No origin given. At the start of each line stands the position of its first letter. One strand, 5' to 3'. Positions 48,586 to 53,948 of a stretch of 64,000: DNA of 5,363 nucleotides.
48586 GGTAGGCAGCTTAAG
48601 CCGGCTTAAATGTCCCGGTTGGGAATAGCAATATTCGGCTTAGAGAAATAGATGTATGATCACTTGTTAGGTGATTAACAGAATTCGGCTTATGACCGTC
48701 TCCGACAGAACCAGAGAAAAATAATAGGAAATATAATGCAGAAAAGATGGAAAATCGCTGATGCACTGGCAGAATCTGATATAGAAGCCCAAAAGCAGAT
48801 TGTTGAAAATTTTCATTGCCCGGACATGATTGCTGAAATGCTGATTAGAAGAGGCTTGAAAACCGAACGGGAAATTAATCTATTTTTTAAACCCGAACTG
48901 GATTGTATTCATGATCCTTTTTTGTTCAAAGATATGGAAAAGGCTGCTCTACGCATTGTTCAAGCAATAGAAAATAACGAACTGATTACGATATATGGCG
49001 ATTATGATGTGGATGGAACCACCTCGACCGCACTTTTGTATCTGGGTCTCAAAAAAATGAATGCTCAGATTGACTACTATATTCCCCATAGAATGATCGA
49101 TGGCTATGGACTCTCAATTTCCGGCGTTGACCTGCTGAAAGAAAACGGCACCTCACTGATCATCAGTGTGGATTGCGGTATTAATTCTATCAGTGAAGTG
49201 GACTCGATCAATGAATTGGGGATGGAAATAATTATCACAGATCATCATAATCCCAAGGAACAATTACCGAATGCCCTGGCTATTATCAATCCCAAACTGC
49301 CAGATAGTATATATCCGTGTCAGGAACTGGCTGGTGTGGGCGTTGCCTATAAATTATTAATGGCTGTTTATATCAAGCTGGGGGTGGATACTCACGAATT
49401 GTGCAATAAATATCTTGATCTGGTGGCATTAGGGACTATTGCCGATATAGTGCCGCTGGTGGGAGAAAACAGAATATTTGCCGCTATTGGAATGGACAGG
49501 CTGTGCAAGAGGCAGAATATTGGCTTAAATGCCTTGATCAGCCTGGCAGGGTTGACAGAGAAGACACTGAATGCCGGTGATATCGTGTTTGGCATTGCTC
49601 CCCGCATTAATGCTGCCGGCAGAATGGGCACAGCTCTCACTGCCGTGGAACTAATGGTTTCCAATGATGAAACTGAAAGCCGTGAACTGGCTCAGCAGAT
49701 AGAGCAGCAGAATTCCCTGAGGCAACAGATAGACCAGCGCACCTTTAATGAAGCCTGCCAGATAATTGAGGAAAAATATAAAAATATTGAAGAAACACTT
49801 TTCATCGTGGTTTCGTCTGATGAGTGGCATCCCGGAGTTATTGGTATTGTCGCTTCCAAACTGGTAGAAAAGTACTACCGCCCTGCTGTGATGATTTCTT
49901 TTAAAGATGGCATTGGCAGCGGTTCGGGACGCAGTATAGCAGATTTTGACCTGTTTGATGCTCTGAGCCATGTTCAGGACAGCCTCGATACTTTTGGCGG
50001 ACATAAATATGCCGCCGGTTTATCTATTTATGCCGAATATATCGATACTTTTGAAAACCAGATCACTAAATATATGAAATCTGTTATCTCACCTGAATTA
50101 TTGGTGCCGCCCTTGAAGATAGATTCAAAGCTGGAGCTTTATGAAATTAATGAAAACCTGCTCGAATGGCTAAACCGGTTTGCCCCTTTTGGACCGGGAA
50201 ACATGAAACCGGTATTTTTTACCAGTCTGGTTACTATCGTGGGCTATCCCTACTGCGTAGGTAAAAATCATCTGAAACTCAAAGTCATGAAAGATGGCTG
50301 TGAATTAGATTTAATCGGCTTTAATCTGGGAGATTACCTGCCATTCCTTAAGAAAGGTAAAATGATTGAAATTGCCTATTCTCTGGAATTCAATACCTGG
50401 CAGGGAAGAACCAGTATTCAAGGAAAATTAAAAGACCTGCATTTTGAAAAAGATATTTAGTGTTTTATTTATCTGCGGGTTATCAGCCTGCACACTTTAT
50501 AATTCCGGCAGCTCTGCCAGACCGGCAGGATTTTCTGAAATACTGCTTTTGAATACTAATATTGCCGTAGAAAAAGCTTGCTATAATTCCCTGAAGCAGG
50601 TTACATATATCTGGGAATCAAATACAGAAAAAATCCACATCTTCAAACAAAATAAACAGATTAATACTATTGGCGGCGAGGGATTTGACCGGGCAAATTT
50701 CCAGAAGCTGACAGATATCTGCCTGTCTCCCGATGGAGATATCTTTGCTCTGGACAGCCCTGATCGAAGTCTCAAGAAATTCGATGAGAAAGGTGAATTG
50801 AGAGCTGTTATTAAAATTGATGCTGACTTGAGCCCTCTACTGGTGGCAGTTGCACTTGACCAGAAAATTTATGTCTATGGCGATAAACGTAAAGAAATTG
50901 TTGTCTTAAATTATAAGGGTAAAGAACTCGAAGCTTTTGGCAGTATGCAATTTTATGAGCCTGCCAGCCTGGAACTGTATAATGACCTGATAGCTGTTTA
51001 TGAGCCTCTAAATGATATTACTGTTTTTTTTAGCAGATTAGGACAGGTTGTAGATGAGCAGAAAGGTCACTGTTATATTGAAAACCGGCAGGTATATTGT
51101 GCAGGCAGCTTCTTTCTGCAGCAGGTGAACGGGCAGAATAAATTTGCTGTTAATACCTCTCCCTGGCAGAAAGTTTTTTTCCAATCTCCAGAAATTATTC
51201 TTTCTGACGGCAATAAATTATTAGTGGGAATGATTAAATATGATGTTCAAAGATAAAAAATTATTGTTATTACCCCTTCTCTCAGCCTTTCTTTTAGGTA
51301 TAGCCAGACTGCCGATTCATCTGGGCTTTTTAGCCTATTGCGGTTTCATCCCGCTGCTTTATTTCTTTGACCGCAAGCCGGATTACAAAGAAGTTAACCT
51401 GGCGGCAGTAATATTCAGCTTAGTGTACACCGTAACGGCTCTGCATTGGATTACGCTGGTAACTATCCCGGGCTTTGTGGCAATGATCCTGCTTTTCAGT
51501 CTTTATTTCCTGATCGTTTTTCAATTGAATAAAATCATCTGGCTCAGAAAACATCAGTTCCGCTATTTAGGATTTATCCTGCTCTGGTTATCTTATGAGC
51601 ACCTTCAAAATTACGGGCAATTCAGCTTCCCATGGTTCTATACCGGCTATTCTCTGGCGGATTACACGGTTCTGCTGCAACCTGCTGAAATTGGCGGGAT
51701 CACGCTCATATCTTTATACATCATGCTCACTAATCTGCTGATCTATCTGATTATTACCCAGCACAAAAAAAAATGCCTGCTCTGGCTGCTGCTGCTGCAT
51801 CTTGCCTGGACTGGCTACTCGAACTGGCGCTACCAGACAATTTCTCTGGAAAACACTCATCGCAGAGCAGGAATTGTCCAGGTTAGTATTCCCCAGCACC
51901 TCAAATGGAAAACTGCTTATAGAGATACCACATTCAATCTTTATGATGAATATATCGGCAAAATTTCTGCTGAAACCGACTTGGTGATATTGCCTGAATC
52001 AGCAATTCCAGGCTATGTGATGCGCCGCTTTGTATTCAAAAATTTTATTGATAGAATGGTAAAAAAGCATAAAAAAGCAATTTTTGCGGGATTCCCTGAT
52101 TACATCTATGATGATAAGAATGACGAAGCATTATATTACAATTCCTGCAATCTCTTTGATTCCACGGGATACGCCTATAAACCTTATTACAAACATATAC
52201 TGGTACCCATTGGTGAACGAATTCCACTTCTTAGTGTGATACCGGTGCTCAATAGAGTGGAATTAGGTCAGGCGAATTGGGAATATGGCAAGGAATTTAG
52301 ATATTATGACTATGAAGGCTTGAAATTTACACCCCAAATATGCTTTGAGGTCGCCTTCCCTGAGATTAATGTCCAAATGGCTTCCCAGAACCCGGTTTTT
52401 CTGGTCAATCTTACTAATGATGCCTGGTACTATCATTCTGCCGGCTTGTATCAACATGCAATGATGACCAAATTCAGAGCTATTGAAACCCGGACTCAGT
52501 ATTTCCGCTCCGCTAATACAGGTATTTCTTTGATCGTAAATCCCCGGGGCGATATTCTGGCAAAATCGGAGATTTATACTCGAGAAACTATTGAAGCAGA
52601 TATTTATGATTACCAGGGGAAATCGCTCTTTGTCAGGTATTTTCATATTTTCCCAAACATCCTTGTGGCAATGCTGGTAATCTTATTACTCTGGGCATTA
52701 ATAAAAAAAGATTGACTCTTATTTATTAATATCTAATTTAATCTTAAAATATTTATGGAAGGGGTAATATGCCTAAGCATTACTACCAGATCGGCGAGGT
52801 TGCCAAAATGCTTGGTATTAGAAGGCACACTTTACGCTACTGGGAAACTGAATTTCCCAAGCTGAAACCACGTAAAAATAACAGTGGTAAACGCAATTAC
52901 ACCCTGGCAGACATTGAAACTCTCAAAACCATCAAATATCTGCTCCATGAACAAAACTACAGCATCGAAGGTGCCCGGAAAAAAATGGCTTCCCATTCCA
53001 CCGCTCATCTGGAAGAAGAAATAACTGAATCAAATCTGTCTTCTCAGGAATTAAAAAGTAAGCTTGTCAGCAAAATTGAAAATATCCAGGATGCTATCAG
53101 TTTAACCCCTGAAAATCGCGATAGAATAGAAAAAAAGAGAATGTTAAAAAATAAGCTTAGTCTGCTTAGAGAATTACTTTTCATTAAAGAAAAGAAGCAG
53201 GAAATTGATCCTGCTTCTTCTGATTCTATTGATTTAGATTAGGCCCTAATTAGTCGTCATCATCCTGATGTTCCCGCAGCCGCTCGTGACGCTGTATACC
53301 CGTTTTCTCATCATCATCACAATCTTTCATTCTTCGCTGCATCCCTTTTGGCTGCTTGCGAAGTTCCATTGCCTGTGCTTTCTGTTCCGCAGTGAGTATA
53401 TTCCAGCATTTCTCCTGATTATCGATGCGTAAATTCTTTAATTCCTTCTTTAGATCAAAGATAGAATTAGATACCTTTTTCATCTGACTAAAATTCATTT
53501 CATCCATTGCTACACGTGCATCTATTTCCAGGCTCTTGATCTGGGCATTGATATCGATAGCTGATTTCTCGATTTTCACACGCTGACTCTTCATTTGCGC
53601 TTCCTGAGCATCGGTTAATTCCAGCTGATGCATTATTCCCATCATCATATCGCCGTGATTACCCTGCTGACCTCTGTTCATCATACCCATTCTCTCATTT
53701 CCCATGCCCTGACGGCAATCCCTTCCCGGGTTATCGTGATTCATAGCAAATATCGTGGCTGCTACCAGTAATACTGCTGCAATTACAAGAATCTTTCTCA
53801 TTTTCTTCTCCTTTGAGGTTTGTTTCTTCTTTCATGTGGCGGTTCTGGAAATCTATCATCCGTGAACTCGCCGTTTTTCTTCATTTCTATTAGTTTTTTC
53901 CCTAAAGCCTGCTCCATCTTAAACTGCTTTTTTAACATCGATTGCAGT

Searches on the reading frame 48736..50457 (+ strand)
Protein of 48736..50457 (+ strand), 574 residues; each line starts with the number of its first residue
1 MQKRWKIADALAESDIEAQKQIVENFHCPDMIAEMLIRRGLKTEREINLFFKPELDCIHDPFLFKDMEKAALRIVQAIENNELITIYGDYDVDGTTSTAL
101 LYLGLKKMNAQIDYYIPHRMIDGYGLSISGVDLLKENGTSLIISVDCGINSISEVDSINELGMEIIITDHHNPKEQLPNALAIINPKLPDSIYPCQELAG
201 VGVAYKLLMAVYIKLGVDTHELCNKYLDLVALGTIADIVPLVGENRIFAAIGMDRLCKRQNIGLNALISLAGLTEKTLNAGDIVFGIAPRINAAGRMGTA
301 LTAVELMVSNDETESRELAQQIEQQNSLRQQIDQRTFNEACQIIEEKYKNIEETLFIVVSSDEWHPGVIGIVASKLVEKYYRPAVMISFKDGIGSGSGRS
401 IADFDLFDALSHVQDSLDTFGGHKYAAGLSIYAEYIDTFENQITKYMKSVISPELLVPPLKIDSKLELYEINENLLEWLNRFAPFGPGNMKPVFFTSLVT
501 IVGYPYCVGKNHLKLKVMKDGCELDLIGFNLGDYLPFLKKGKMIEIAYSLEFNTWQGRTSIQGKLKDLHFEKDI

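Call 8: search_protein_families(library=pfam, proteins=[window:48736-50457:+], max_evalue=0.001)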
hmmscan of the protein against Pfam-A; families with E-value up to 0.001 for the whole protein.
window:48736-50457:+ (574 aa): 3 families
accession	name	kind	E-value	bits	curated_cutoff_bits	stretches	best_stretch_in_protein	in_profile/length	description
PF01368.27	DHH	-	6.8e-29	101.1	28.1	1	84-234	2-125/125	DHH family, N-terminal domain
PF17768.7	RecJ_OB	-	3.6e-28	98.2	27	1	462-567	1-107/107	RecJ OB domain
PF02272.25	DHHA1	-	1.9e-14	54.4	25.9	1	357-448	5-101/102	DHHA1 domain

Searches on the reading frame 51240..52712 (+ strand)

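Call 8: search_protein_families(library=pfam, proteins=[window:51240-52712:+], max_evalue=0.001)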
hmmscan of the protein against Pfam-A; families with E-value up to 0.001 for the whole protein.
window:51240-52712:+ (491 aa): 2 families
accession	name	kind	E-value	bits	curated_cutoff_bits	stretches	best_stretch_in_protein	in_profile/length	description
PF00795.27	CN_hydrolase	-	4.1e-27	95.6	23.2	1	209-455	1-246/256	Carbon-nitrogen hydrolase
PF20154.4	LNT_N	-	1.7e-24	87.3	27.1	1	15-167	1-159/159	Apolipoprotein N-acyltransferase N-terminal domain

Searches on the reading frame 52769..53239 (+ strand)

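Call 8: search_protein_families(library=pfam, proteins=[window:52769-53239:+], max_evalue=0.001)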
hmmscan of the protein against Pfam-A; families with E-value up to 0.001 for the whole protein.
window:52769-53239:+ (157 aa): 2 families
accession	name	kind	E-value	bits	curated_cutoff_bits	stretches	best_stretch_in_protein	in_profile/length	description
PF13411.12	MerR_1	-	6.6e-22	77.8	21.6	1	6-74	1-67/69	MerR HTH family regulatory protein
PF00376.29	MerR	-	1.2e-10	41.4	28.2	1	8-44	2-38/38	MerR family regulatory protein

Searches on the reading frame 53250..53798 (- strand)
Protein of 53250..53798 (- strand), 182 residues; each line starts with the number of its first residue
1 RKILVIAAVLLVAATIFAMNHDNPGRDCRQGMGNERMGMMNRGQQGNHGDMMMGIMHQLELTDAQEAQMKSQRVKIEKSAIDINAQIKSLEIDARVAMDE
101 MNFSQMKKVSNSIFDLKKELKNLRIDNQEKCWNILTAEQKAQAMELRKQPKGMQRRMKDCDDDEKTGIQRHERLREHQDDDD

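Call 8: search_protein_families(library=pfam, proteins=[window:53250-53798:-], max_evalue=0.001)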
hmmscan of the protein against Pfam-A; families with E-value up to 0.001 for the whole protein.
window:53250-53798:- (182 aa): 1 family
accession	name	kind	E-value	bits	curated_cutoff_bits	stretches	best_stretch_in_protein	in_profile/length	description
PF07813.17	LTXXQ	-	0.00023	22.2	24.3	1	51-146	5-99/100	LTXXQ motif family protein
